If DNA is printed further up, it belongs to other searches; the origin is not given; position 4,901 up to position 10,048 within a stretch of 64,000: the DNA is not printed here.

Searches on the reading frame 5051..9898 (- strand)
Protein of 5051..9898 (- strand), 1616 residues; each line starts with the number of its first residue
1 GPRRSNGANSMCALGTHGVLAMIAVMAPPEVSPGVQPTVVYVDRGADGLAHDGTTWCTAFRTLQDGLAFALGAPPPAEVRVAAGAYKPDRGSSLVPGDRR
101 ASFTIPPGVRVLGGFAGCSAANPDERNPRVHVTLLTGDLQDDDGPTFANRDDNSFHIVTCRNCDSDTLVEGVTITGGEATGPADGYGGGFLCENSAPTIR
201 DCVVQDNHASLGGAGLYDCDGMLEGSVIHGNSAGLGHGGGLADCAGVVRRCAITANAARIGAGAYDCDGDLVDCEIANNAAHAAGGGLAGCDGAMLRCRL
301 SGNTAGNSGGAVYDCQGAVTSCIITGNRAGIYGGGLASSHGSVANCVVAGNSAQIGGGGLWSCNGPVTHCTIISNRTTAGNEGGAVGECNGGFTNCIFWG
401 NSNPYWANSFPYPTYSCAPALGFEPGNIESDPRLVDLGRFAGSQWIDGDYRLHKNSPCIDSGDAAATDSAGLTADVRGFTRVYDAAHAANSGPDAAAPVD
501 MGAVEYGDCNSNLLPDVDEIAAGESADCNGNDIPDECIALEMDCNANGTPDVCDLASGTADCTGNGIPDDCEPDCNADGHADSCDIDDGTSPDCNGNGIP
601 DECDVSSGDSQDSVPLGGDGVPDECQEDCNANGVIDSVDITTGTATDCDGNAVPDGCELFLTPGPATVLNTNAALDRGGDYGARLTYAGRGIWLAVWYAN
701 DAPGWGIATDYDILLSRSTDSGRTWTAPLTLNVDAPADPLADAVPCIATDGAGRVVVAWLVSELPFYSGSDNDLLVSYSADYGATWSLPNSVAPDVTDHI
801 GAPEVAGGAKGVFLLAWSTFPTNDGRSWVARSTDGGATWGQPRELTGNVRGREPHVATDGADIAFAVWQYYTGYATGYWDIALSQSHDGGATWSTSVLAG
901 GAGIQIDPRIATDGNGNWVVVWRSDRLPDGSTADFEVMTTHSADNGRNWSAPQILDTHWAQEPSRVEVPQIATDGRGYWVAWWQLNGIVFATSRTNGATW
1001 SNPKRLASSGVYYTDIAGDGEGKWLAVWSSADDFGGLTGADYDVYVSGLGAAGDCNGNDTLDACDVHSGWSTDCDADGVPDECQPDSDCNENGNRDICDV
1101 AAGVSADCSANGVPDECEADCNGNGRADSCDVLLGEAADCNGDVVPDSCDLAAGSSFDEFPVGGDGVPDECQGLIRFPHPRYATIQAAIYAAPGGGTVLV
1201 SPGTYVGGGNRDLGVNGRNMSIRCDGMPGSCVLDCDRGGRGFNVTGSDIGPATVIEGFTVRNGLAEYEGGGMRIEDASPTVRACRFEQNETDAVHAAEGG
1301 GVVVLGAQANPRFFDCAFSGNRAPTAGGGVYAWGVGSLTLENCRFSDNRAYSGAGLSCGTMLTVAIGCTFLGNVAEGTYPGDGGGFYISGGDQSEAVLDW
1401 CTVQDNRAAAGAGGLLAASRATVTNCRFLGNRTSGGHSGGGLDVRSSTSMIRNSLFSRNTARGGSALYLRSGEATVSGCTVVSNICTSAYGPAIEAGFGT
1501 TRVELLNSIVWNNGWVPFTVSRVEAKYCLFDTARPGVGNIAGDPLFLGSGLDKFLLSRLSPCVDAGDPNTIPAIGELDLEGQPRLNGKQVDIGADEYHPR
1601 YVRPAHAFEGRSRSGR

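Call 32: search_protein_families(library=pfam, proteins=[window:5051-9898:-], max_evalue=0.001)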
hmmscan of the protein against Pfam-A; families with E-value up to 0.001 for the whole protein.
window:5051-9898:- (1616 aa): 4 families
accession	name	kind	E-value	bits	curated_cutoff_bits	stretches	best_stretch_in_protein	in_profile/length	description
PF13229.12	Beta_helix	-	1.4e-24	86.9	25.9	3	1329-1489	2-139/158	Right handed beta helix region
PF13088.12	BNR_2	-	6.8e-15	55.6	31.4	1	773-956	17-205/277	BNR repeat-like domain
PF07602.17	DUF1565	-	1.6e-06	28.1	20.3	0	52-233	8-170/257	Protein of unknown function (DUF1565)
PF21471.3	Reelin_subrepeat-B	-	2.7e-05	24.4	27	0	932-985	55-109/127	Reelin subrepeat B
